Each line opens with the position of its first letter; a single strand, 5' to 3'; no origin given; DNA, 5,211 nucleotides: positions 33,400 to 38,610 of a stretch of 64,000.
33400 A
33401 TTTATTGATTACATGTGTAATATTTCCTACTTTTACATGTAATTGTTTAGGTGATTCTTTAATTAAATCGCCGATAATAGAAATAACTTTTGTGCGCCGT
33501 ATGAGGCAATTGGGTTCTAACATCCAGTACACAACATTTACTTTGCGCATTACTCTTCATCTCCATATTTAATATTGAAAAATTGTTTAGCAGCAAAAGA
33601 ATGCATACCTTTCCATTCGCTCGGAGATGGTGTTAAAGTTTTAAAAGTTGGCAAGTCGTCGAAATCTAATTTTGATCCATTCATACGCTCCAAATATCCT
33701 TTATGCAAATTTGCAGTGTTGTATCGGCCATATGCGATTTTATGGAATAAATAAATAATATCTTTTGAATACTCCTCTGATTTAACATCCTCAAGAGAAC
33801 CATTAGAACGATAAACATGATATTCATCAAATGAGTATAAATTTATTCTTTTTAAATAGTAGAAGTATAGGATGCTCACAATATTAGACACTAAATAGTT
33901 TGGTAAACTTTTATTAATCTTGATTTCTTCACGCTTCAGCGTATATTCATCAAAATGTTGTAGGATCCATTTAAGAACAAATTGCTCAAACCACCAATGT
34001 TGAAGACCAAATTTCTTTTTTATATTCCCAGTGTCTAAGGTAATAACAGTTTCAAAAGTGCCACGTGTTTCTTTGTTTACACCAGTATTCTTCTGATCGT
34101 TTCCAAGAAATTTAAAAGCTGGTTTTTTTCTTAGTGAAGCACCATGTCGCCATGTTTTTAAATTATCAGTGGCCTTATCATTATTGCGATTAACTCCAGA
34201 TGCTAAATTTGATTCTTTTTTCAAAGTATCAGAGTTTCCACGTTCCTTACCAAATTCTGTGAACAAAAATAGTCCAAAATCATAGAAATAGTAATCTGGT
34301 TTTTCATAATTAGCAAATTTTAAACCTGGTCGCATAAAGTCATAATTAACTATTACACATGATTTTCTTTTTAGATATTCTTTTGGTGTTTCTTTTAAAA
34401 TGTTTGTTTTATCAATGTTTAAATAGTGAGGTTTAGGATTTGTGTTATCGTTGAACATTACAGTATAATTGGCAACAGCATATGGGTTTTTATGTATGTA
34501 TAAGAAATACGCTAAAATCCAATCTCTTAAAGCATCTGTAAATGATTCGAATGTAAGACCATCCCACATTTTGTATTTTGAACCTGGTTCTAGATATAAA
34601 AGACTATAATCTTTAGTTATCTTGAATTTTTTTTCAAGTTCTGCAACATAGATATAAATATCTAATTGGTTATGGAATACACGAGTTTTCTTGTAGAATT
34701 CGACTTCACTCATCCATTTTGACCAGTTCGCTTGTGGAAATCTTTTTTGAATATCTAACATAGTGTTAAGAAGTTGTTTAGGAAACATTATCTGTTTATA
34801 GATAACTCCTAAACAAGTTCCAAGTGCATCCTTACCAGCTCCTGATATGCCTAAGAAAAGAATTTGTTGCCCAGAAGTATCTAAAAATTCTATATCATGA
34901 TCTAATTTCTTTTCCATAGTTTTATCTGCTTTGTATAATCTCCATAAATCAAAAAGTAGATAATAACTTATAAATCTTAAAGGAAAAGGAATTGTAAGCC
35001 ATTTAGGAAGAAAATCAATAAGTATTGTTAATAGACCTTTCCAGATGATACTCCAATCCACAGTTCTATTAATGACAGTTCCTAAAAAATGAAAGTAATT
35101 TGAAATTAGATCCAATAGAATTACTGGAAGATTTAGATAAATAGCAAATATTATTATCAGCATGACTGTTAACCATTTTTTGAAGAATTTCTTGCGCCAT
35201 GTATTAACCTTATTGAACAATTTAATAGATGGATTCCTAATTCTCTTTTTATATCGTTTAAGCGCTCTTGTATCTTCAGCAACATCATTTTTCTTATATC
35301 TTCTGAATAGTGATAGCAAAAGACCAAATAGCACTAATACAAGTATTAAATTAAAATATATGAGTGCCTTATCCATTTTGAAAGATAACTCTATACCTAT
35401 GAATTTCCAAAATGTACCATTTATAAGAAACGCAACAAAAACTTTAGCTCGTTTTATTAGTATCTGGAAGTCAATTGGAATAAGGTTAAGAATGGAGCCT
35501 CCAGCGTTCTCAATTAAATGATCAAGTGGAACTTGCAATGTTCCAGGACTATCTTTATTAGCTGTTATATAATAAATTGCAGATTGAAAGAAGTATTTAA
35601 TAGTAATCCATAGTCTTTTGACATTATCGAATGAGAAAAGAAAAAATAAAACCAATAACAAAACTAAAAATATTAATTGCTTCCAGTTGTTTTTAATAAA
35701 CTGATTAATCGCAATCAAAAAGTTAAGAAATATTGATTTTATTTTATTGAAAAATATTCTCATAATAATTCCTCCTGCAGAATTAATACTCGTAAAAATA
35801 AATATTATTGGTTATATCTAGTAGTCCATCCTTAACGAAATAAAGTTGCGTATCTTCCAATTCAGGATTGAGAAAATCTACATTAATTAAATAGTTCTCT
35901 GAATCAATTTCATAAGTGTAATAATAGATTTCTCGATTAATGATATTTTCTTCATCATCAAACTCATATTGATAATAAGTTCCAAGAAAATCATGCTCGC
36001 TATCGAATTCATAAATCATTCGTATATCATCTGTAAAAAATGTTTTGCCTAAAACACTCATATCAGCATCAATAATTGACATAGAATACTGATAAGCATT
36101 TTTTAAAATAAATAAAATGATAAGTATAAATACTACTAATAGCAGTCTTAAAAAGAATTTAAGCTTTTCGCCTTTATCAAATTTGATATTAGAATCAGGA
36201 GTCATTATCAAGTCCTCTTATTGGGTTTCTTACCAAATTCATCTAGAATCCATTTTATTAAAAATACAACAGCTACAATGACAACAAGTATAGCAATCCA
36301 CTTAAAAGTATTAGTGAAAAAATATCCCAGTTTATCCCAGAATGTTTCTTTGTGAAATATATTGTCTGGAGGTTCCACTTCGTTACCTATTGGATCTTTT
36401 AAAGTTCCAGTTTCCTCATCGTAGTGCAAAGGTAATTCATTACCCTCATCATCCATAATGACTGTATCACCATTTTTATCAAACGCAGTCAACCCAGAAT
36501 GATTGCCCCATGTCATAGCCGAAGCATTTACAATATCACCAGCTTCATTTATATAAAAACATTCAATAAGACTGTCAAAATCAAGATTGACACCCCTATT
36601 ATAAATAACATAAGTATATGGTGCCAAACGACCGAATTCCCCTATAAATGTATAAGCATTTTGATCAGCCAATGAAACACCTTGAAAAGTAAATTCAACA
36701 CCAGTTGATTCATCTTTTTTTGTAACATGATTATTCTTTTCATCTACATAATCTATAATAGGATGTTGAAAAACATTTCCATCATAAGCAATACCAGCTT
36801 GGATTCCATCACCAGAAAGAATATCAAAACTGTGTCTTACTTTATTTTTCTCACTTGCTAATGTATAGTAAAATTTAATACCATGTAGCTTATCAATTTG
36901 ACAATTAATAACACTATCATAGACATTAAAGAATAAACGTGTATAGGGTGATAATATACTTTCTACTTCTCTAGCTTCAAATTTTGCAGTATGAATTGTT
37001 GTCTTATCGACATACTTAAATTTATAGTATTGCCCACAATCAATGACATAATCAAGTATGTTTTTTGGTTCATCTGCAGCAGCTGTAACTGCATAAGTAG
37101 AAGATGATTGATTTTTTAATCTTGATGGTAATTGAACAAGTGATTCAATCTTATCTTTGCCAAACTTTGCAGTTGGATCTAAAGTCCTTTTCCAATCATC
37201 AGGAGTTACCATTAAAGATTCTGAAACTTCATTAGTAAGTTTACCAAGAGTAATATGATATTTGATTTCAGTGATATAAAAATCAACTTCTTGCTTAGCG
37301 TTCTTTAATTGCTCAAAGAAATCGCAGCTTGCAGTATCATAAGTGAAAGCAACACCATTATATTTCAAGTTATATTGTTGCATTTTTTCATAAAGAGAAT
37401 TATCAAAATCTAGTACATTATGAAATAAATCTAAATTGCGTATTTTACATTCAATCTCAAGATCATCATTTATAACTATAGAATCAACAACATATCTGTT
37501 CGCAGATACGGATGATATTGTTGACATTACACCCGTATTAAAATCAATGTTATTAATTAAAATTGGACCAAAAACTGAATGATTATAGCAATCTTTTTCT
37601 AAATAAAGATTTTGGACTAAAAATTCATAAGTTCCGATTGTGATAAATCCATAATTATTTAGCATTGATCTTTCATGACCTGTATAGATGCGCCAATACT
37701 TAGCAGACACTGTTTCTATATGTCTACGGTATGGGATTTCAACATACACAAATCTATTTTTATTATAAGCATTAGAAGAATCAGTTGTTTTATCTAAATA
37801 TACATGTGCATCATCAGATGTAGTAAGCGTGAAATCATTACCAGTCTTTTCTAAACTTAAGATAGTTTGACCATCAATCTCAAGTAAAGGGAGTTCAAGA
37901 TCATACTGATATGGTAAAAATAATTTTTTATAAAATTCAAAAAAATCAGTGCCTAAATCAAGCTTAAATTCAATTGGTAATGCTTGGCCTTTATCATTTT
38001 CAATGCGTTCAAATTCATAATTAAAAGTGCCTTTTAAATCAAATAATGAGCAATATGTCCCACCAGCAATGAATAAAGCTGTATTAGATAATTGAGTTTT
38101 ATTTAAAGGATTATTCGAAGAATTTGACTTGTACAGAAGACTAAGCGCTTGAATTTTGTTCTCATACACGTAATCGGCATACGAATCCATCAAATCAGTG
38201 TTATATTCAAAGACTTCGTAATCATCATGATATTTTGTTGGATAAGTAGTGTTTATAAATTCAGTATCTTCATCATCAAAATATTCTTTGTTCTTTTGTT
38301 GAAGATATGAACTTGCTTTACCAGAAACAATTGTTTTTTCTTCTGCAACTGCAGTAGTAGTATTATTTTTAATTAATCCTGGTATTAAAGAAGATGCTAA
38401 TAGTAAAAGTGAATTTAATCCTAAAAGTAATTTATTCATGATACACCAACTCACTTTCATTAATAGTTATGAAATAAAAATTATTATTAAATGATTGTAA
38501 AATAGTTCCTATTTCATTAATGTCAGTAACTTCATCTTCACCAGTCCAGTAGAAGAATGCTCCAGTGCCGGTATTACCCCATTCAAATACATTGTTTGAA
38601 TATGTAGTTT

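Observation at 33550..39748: Conserved three-protein membrane module shared by two otherwise different integrated elements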

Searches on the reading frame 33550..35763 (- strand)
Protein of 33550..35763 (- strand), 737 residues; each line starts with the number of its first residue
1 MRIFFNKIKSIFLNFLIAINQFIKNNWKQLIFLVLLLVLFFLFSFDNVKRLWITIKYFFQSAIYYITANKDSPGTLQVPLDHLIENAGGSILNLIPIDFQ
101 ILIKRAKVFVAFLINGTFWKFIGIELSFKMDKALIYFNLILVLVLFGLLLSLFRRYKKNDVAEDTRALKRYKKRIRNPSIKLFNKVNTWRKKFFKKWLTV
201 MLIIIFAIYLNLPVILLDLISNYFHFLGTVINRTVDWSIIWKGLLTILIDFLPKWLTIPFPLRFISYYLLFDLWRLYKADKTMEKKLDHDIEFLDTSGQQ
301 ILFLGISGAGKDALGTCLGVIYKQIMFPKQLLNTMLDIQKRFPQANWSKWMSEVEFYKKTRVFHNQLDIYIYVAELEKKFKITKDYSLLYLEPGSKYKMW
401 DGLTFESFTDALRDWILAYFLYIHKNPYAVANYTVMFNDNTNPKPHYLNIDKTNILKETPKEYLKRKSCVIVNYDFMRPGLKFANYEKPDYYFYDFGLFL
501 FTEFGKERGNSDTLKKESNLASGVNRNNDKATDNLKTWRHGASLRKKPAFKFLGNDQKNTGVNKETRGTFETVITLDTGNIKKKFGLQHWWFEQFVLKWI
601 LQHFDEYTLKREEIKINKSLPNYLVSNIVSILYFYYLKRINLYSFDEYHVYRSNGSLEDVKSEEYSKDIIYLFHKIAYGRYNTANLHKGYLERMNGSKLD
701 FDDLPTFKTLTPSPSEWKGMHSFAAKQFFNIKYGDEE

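Call 8: search_protein_families(library=pfam, proteins=[window:33550-35763:-], max_evalue=1)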
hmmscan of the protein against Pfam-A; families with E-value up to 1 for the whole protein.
window:33550-35763:- (737 aa): 0 families

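Call 9: search_protein_families(library=phrogs, proteins=[window:33550-35763:-], max_evalue=1)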
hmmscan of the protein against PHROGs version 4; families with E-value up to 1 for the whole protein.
window:33550-35763:- (737 aa): 0 families

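Call 10: search_dna_similar(query=window:33550-35763:-, collection=phages, mode=protein, max_evalue=0.01)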
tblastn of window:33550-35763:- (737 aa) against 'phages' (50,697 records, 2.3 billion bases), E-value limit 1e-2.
Records with a match: 1; places in all: 1; records where one place covers at least 80% of the query: 0.
Best place of each record, by identity: <60% 1.
By first word of the organism name: Bacteriophage 1.
By host as written in the record: - 1.
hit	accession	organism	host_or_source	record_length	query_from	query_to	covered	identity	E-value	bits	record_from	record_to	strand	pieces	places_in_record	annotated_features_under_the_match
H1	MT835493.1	Bacteriophage sp.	human fecal samples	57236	198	723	71%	22.1%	5e-18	96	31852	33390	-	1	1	record has no annotation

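Call 12: find_homologous_proteins(query=window:33550-35763:-, max_evalue=0.001)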
Query window:33550-35763:- (737 aa): 1 proteins with E <= 0.001 among 8000 candidates.
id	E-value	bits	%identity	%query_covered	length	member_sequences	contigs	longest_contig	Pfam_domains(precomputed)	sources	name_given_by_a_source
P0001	5.9e-175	602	43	97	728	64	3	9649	-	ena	-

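Call 18: find_encoding_contigs(protein=P0001, flank=10000, max_places=3)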
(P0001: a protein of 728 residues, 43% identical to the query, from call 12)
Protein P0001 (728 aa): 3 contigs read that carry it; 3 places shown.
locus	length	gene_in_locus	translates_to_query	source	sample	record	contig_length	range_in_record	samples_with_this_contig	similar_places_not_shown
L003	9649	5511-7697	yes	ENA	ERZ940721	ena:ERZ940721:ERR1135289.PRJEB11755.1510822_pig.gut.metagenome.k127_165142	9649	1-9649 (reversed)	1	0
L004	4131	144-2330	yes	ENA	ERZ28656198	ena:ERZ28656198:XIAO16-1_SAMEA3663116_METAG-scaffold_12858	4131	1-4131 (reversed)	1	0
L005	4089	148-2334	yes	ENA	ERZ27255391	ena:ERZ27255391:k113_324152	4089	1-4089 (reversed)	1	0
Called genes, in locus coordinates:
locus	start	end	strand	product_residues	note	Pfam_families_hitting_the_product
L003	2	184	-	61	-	?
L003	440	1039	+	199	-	PF09681:Phage_rep_org_N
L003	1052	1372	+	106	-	-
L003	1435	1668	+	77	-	-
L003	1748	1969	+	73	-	-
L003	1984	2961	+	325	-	PF00722:Glyco_hydro_16 (weak)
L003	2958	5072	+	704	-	-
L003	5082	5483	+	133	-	-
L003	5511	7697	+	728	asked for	-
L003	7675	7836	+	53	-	-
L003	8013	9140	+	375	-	PF14659:Phage_int_SAM_3, PF00589:Phage_integrase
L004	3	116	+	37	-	?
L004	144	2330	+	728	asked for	-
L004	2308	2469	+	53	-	-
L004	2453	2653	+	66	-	-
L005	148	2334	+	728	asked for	-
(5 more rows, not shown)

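Call 108: search_protein_families(library=padloc, proteins=[window:33550-35763:-], max_evalue=0.1)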
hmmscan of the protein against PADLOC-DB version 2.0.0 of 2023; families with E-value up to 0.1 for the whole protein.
window:33550-35763:- (737 aa): 0 families

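Call 109: search_protein_families(library=ncbifam, proteins=[window:33550-35763:-], max_evalue=0.1)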
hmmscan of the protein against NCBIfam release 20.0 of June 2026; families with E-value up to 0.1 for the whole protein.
window:33550-35763:- (737 aa): 0 families

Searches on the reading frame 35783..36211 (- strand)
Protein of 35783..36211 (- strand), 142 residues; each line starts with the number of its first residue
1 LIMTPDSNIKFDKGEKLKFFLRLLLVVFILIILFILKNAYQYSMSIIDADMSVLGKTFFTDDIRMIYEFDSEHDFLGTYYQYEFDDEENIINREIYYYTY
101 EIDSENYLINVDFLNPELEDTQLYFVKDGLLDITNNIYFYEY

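Call 8: search_protein_families(library=pfam, proteins=[window:35783-36211:-], max_evalue=1)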
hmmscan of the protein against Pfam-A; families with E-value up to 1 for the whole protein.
window:35783-36211:- (142 aa): 1 family
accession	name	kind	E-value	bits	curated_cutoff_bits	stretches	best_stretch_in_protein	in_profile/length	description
PF11271.13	PorA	-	0.079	12.7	29.5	1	77-107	159-189/297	Porin PorA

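Call 9: search_protein_families(library=phrogs, proteins=[window:35783-36211:-], max_evalue=1)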
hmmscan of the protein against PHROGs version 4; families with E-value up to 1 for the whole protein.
window:35783-36211:- (142 aa): 2 families
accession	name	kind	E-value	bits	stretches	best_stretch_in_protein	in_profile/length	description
phrog_34908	-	unknown function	0.24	11.9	1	3-40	30-67/153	-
phrog_25746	-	unknown function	0.32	12.1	1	39-108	32-95/111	-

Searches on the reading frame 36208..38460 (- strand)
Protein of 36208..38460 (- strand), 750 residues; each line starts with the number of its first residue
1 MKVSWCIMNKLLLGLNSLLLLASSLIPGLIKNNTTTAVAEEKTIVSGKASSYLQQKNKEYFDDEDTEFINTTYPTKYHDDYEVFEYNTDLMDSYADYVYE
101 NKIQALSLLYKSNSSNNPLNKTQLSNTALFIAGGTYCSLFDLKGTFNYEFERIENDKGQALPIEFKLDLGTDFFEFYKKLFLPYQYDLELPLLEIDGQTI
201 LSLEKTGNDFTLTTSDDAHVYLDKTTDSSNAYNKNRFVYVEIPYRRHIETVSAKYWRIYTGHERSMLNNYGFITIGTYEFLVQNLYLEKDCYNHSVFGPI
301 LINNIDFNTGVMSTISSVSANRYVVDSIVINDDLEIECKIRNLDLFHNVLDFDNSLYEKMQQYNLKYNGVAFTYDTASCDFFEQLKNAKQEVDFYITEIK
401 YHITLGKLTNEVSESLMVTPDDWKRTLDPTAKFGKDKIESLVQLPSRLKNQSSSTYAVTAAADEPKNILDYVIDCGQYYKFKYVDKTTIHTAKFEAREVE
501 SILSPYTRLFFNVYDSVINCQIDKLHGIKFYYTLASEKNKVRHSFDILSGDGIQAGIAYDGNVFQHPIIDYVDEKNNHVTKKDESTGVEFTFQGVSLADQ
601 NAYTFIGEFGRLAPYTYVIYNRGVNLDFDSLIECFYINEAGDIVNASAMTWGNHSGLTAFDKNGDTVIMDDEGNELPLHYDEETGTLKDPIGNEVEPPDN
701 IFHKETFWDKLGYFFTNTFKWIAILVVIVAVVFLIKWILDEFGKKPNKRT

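Call 8: search_protein_families(library=pfam, proteins=[window:36208-38460:-], max_evalue=1)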
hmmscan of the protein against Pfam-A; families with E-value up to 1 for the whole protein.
window:36208-38460:- (750 aa): 0 families

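Call 9: search_protein_families(library=phrogs, proteins=[window:36208-38460:-], max_evalue=1)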
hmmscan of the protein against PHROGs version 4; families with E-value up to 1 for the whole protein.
window:36208-38460:- (750 aa): 2 families
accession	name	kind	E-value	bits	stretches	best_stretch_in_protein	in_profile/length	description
phrog_16261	-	head and packaging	0.075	13.9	1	711-744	116-149/150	virion structural protein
phrog_37377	-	unknown function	0.22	12.2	1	643-670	4-29/33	-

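Call 108: search_protein_families(library=padloc, proteins=[window:36208-38460:-], max_evalue=0.1)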
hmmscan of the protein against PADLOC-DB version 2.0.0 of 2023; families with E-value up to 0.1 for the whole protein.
window:36208-38460:- (750 aa): 0 families

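Call 109: search_protein_families(library=ncbifam, proteins=[window:36208-38460:-], max_evalue=0.1)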
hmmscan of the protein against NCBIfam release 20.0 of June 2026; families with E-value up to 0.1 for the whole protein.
window:36208-38460:- (750 aa): 0 families
